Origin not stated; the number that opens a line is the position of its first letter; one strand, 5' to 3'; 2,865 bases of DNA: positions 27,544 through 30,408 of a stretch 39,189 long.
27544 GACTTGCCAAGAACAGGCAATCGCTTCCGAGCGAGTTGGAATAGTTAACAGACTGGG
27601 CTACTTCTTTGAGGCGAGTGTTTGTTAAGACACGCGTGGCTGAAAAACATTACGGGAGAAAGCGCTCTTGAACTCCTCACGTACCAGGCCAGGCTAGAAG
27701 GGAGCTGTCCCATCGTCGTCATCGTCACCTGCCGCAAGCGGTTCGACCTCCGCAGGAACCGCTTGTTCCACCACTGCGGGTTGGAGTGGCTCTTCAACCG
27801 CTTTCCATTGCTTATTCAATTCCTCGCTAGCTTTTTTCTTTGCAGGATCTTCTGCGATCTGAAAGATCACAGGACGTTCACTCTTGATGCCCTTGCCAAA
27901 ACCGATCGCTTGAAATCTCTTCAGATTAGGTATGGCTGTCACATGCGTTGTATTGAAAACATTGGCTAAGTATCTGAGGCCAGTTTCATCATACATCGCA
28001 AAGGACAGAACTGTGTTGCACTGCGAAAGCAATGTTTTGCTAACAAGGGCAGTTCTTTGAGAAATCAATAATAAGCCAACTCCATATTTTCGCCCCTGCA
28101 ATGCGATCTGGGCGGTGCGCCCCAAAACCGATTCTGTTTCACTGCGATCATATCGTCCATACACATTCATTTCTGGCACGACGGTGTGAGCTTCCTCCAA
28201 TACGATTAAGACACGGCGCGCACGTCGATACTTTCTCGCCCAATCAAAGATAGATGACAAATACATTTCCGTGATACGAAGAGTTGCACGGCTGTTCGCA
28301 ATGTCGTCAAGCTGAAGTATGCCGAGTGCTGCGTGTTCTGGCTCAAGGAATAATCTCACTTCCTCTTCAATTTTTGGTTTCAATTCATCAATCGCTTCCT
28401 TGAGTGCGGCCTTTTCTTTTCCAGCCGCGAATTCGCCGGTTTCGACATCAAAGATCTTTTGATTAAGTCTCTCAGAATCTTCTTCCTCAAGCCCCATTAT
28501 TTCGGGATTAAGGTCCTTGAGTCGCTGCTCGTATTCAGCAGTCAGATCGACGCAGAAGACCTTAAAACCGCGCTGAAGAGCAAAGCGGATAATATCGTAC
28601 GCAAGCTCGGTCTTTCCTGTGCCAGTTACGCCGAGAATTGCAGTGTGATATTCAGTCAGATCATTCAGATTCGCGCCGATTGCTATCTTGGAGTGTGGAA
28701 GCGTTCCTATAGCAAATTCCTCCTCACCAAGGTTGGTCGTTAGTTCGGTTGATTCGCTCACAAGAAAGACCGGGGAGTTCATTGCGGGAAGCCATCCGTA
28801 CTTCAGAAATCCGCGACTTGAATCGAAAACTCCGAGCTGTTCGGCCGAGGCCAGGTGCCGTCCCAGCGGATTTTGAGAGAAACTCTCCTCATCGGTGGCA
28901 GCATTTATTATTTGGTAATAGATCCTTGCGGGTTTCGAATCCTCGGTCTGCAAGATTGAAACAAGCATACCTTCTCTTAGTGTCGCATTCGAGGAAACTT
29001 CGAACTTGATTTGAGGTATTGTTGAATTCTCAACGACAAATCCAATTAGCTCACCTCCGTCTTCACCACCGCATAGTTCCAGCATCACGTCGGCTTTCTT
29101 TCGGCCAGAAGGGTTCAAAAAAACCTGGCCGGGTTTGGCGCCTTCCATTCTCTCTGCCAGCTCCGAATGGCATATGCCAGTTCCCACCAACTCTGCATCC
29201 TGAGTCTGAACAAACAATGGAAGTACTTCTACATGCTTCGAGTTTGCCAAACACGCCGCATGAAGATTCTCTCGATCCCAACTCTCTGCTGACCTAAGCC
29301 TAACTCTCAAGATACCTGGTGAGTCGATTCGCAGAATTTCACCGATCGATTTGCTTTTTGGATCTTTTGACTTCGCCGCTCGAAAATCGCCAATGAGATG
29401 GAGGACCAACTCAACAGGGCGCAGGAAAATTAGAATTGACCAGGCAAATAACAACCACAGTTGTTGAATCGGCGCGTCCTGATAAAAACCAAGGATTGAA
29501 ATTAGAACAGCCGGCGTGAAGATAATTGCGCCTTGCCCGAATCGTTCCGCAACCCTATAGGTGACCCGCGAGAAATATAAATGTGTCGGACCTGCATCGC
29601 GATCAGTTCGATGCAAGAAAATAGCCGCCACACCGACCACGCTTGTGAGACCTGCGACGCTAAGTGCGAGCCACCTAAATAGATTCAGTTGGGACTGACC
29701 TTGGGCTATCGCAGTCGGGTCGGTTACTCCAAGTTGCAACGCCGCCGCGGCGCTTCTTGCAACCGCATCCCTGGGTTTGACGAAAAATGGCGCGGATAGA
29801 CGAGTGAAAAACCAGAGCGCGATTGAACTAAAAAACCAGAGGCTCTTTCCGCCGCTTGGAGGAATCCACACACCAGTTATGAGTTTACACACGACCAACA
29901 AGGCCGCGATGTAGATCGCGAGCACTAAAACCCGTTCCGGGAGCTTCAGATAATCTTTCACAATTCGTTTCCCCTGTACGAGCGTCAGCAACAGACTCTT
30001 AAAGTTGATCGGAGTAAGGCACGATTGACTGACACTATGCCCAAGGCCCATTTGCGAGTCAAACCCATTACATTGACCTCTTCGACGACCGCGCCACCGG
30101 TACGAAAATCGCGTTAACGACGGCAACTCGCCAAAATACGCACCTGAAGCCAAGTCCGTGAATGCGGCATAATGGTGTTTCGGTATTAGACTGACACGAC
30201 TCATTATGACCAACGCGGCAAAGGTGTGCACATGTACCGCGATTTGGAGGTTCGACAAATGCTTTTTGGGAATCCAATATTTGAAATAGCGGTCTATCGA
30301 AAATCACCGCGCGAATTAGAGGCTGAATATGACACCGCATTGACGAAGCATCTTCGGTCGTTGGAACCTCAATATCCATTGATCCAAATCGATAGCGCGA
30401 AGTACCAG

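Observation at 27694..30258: Orphan membrane-anchored HerA-like ATPase with duplicated HAS-barrel-like segments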

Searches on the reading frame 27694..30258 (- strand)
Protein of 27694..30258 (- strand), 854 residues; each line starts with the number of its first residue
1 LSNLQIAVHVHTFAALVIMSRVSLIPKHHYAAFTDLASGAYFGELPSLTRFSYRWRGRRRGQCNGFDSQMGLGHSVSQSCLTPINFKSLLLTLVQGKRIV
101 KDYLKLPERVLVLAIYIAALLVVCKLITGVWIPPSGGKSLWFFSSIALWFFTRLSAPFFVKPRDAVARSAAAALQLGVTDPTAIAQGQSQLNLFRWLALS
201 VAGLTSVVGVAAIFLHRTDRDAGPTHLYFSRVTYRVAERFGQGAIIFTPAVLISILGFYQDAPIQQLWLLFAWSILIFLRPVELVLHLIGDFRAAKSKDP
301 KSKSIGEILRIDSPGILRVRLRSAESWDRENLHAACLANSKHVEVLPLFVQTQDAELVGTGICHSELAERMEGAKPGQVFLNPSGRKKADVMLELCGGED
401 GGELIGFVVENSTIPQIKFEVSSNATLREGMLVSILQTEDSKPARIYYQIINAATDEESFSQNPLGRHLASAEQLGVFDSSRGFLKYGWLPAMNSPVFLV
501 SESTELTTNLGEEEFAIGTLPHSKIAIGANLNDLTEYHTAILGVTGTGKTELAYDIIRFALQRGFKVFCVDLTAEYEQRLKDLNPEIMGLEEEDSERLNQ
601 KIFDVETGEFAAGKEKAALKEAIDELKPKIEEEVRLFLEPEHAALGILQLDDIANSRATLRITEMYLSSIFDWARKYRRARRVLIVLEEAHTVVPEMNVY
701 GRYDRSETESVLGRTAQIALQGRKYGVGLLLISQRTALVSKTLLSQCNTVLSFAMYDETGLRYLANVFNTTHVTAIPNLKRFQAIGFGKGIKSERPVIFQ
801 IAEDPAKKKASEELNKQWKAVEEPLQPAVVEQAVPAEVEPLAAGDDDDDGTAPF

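Call 3: search_protein_families(library=pfam, proteins=[window:27694-30258:-], max_evalue=0.01)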
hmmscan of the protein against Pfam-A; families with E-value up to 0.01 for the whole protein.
window:27694-30258:- (854 aa): 4 families
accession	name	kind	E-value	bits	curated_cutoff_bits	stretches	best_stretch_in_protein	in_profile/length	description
PF01935.23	DUF87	-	2.8e-10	41.1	23.2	1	516-628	2-125/220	Helicase HerA, central domain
PF13401.12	AAA_22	-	0.00096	19.9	27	0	535-693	4-96/130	AAA domain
PF10412.15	TrwB_AAD_bind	-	0.0015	17.9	20.5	1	534-581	13-60/387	Type IV secretion-system coupling protein DNA-binding domain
PF01637.24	ATPase_2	-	0.0031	17.8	33.2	1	541-676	25-141/225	ATPase domain predominantly from Archaea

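Call 4: search_protein_families(library=padloc, proteins=[window:27694-30258:-], max_evalue=0.01)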
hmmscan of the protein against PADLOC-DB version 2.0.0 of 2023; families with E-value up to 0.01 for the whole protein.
window:27694-30258:- (854 aa): 14 families
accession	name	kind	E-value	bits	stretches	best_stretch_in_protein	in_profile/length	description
PDLC04105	HerA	-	8e-26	88.7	2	670-822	408-557/576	-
PDLC04100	HerA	-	1.4e-23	81.4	2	662-820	422-574/580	-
PDLC02185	HerA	-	6.8e-23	79.2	2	643-820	406-581/585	-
PDLC04098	HerA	-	5.1e-19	66.3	2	675-755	515-599/686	-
PDLC04102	HerA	-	5.3e-19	66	1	673-822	494-641/654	-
PDLC02188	HerA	-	2.5e-18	64.2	1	682-803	428-544/578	-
PDLC04106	HerA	-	7.3e-15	52.5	1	678-824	507-652/667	-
PDLC04140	mad8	-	5.7e-14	50.3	1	535-793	26-291/314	mads_8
PDLC04104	HerA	-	2.3e-13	47.7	1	669-758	208-292/379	-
PDLC04097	HerA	-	9.4e-12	42.3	2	682-814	474-605/618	-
PDLC04103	HerA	-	1.1e-10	38.5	1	508-582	143-218/579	-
PDLC01055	HerA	-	7e-07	26.4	1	529-582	153-205/532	Type III coevolved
PDLC02350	AbiO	-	0.00062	16.6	1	537-588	193-246/468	AbiO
PDLC02372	Nhi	-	0.0013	15.5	1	536-577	199-242/470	-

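Call 8: find_homologous_proteins(query=window:27694-29961:-, max_evalue=0.001)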
Query window:27694-29961:- (755 aa): 232 proteins with E <= 0.001 among 8000 candidates; the best 120 are listed.
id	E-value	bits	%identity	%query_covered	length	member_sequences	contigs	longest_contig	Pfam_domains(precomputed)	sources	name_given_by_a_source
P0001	0.0e+0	1530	91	100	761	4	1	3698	PF01935.24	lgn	-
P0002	0.0e+0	1363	79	100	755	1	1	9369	PF01935.24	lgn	-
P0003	0.0e+0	1329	80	96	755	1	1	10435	PF10412.16,PF01935.24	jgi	-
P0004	0.0e+0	1146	70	96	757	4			PF01935.24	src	-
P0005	0.0e+0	1075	66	97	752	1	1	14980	PF01935.24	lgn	-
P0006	0.0e+0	1070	64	99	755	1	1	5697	PF01935.24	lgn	-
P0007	0.0e+0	1034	63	99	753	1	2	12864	PF10412.16,PF01935.24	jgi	jgi:uncharacterized protein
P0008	7.3e-269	912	72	72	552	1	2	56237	PF01935.24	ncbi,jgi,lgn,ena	-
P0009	8.2e-257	872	55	95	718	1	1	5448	PF10412.16,PF01935.24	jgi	jgi:hypothetical protein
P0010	1.2e-256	872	53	99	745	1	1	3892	PF10412.16,PF01935.24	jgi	-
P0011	5.5e-254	863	55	95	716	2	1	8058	PF10412.16,PF01935.24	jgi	jgi:hypothetical protein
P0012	1.4e-253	861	55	95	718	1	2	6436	PF10412.16,PF01935.24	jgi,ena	-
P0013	2.0e-253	861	53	99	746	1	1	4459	PF10412.16,PF01935.24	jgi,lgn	-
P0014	7.9e-251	852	53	100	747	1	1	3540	PF10412.16,PF01935.24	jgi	-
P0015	3.7e-250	850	54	95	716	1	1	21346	PF10412.16,PF01935.24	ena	-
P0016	6.4e-250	849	55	95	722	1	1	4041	PF10412.16,PF01935.24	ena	-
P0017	3.7e-249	847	53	95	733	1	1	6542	PF10412.16,PF01935.24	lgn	-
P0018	1.4e-248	845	52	100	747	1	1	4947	PF10412.16,PF01935.24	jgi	-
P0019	7.0e-247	839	52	100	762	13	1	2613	PF10412.16,PF01935.24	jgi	-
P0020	1.9e-246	838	54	95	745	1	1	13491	PF10412.16,PF01935.24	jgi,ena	-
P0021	3.5e-246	837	52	99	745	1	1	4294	PF01935.24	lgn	-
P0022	3.5e-246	837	53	95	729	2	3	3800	PF10412.16,PF01935.24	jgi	-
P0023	5.5e-246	836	52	95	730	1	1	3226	PF10412.16,PF01935.24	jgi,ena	-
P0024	1.2e-245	835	53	97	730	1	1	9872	PF10412.16,PF01935.24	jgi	jgi:hypothetical protein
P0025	2.4e-245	834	53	95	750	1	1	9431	PF10412.16,PF01935.24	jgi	-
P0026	1.2e-244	832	53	95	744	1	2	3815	PF10412.16,PF01935.24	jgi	jgi:hypothetical protein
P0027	2.2e-244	831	53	99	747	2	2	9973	PF10412.16,PF01935.24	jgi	-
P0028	7.8e-243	826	53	95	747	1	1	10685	PF10412.16,PF01935.24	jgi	-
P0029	1.7e-242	825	52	96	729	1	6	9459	PF10412.16,PF01935.24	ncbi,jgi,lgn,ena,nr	ncbi:MAG TPA: DUF87 domain-containing protein [Anaerolineae bacterium]|nr:DUF87 domain-containing pr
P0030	2.2e-242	824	51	98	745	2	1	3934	PF01935.24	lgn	-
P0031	2.7e-242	824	50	98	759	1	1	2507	PF10412.16,PF01935.24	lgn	-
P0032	9.6e-242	822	51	98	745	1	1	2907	PF01935.24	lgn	-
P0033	1.2e-241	822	52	99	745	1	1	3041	PF01935.24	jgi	jgi:uncharacterized protein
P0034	2.0e-241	821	52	95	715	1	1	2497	PF10412.16,PF01935.24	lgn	-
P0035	6.4e-240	816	50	99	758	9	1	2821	PF01935.24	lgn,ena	-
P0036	1.1e-238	812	52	95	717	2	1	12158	PF10412.16,PF01935.24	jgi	-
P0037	1.8e-238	812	53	95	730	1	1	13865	PF10412.16,PF01935.24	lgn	-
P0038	9.5e-235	799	52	95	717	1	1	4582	PF10412.16,PF01935.24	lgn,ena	-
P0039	1.6e-231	789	52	95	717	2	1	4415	PF01935.24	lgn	-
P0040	4.2e-227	774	50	98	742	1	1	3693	PF01935.24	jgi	jgi:hypothetical protein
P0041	4.6e-226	771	51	94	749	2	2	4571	PF10412.16,PF01935.24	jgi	-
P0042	8.0e-226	770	49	99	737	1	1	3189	PF10412.16,PF01935.24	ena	-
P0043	2.9e-224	765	50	95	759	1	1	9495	PF10412.16,PF01935.24,PF01580.25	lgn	-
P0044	9.9e-222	756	50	92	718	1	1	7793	PF01935.24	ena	-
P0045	3.1e-220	751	50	95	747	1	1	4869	PF10412.16,PF01935.24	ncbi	-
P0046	2.1e-219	749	50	95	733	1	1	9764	PF10412.16,PF01935.24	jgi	jgi:hypothetical protein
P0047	3.8e-219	748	49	94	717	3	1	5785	PF01935.24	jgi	-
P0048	6.4e-219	747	49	95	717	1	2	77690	PF10412.16,PF01935.24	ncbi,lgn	-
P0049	5.7e-218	744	49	95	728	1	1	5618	PF01935.24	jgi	jgi:uncharacterized protein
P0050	2.8e-217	742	49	94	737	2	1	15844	PF01935.24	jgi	-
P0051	3.8e-216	738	48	95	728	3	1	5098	PF01935.24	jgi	-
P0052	5.9e-216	737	48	95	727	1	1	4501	PF01935.24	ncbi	-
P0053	8.4e-216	737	49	94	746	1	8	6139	PF01935.24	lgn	-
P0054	2.0e-215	735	49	95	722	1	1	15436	PF01935.24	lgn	-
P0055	1.3e-214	733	49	95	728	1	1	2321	PF01935.24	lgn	-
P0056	8.1e-214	730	49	95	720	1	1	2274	PF01935.24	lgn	-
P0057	1.9e-213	729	48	92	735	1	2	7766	PF01935.24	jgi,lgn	jgi:hypothetical protein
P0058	2.1e-213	729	48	94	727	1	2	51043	PF01935.24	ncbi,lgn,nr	ncbi:MAG: DUF87 domain-containing protein [Syntrophorhabdaceae bacterium]|nr:DUF87 domain-containing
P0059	2.4e-212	725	48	91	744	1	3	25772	PF01935.24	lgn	-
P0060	3.8e-212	725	48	95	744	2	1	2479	PF01935.24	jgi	-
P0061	9.0e-212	723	47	94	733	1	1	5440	PF01935.24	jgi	jgi:hypothetical protein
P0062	4.4e-211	721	48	95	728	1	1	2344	PF01935.24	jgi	jgi:uncharacterized protein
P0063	8.8e-209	713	48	95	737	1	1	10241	PF01935.24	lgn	-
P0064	4.2e-206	705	46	100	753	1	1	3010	PF10412.16,PF01935.24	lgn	-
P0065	1.3e-205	703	47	96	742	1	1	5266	PF01935.24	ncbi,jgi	jgi:hypothetical protein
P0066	7.4e-204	697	44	99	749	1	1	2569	PF01935.24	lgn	-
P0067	1.3e-203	696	46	94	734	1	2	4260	PF10412.16,PF01935.24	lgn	-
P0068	5.0e-203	694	47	95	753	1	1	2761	PF10412.16,PF01935.24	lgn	-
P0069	2.5e-202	692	48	90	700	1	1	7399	PF01935.24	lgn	-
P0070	2.8e-202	692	45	99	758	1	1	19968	PF01935.24,PF05872.19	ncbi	-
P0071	3.1e-202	692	47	95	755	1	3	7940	PF10412.16,PF01935.24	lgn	-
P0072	3.7e-202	692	45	100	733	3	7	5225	PF01935.24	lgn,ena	-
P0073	5.4e-202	691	45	95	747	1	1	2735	PF10412.16,PF01935.24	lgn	-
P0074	6.2e-202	691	45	99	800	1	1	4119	PF10412.16,PF01935.24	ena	-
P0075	6.2e-201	687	47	95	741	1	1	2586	PF01935.24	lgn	-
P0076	2.7e-200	685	47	95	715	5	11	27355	PF10412.16,PF01935.24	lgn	-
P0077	8.6e-200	684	45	94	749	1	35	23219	PF10412.16,PF01935.24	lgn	-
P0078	1.1e-198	680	46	95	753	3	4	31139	PF10412.16,PF01935.24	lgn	-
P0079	1.3e-198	680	45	99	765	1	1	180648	PF10412.16,PF01935.24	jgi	jgi:uncharacterized protein DUF87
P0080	2.1e-198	679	50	83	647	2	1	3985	PF01935.24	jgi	jgi:hypothetical protein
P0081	3.5e-198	678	46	94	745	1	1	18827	PF01935.24,PF05872.19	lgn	-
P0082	6.1e-198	678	45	99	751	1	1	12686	PF01935.24,PF05872.19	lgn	-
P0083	8.0e-198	677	44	97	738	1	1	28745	PF01935.24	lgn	-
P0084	6.3e-197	674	46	95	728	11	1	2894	PF01935.24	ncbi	-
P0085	3.4e-195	669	45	97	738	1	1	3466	PF01935.24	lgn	-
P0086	6.0e-195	668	45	95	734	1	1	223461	PF01935.24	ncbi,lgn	ncbi:ATP-binding protein [Halanaerobaculum tunisiense]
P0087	2.2e-192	659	44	95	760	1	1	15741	PF10412.16,PF01935.24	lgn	-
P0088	2.6e-192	659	44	95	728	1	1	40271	PF10412.16,PF01935.24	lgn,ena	-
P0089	9.8e-192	657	50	80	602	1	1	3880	PF10412.16,PF01935.24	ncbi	-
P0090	1.1e-190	654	45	95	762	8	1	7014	PF01935.24,PF05872.19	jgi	jgi:uncharacterized protein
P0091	1.3e-190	653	45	95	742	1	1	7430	PF10412.16,PF01935.24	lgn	-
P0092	2.0e-190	653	44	96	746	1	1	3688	PF01935.24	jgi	jgi:uncharacterized protein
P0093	6.8e-190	651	49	85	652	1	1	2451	PF01935.24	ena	-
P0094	1.1e-189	650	45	95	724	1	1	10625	PF01935.24,PF05872.19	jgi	jgi:uncharacterized protein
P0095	2.2e-189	649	44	95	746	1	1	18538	PF01935.24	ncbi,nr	ncbi:MAG: ATP-binding protein [Ignavibacteriales bacterium]|nr:ATP-binding protein [Ignavibacteriale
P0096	1.4e-188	647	45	95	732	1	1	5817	PF10412.16,PF01935.24,PF05872.19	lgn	-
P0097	3.1e-187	642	44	95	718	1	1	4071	PF10412.16,PF01935.24,PF05872.19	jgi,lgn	-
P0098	4.7e-187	642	45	95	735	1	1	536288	PF01935.24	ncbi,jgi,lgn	jgi:hypothetical protein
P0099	7.4e-187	641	44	97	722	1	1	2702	PF10412.16,PF01935.24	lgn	-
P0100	1.0e-186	640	44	98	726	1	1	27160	PF10412.16,PF01935.24,PF05872.19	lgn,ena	-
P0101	1.2e-186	640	44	95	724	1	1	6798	PF01935.24,PF05872.19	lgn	-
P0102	1.4e-186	640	45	95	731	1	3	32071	PF01935.24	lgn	-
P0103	1.5e-186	640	44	98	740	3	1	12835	PF10412.16,PF01935.24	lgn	-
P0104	2.3e-186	639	44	100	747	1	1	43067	PF10412.16,PF01935.24,PF05872.19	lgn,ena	-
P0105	5.8e-186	638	44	98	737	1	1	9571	PF10412.16,PF01935.24,PF05872.19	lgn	-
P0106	1.3e-185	637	44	96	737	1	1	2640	PF10412.16,PF01935.24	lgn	-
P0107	1.4e-185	637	43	95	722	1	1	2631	PF01935.24,PF05872.19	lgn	-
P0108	4.3e-185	635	47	84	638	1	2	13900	PF01935.24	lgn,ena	-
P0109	5.6e-185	635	44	95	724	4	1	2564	PF10412.16,PF01935.24,PF05872.19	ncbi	-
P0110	1.9e-184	633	45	94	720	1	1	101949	PF10412.16,PF01935.24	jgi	jgi:DNA helicase HerA-like ATPase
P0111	2.5e-184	633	44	95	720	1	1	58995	PF01935.24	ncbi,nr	ncbi:MAG: DUF87 domain-containing protein [Alphaproteobacteria bacterium]|nr:DUF87 domain-containing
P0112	3.1e-184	632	43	98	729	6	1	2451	PF01935.24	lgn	-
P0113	4.0e-184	632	43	97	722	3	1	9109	PF10412.16,PF01935.24,PF05872.19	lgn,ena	-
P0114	1.1e-183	630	47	85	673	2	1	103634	PF10412.16,PF01935.24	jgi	-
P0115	1.2e-183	630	44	96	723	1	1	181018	PF10412.16,PF01935.24,PF05872.19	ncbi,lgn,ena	-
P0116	1.8e-183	630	44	96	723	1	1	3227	PF10412.16,PF01935.24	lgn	-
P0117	4.0e-183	629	44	98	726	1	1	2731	PF10412.16,PF01935.24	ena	-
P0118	6.1e-183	628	43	94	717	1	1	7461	PF01935.24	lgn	-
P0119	6.5e-183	628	44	94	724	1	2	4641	PF01935.24,PF05872.19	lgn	-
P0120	7.9e-183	628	43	98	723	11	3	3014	PF01935.24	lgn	-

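Call 10: find_encoding_contigs(protein=P0003, flank=6000, max_places=3)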
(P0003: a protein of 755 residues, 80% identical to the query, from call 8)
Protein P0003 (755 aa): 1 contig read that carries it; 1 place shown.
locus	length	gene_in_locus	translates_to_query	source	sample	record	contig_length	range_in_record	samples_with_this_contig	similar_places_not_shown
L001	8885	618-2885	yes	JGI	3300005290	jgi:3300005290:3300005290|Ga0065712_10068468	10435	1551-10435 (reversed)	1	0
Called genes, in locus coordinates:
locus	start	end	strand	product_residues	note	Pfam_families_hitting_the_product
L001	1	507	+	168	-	?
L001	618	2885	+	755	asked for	PF01935:DUF87, PF10412:TrwB_AAD_bind (faint)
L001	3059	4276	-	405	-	PF01381:HTH_3, PF12844:HTH_19, PF13443:HTH_26 (weak), PF13560:HTH_31, PF06114:Peptidase_M78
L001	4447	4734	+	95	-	PF10790:DUF2604, PF08817:YukD (weak)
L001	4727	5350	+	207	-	PF14455:Y4jH-like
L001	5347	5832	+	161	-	-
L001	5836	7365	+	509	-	PF14459:Prok-E2_C, PF00899:ThiF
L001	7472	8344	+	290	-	PF18144:SMODS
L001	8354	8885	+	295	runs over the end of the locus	-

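Call 11: find_encoding_contigs(protein=P0005, flank=6000, max_places=3)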
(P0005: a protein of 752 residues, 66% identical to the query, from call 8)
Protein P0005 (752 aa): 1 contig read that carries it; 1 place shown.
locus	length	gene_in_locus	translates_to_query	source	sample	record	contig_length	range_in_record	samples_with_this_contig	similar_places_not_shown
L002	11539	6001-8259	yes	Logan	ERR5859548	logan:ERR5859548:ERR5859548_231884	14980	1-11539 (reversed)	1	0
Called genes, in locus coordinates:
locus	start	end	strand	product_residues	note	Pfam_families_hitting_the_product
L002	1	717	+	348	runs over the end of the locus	-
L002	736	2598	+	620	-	-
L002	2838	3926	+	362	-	PF18742:DpnII-MboI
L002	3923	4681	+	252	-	PF01909:NTP_transf_2 (weak), PF18765:Polbeta (faint)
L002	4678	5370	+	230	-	PF00149:Metallophos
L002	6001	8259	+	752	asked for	PF01935:DUF87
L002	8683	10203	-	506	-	-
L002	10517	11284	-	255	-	-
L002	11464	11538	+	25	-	?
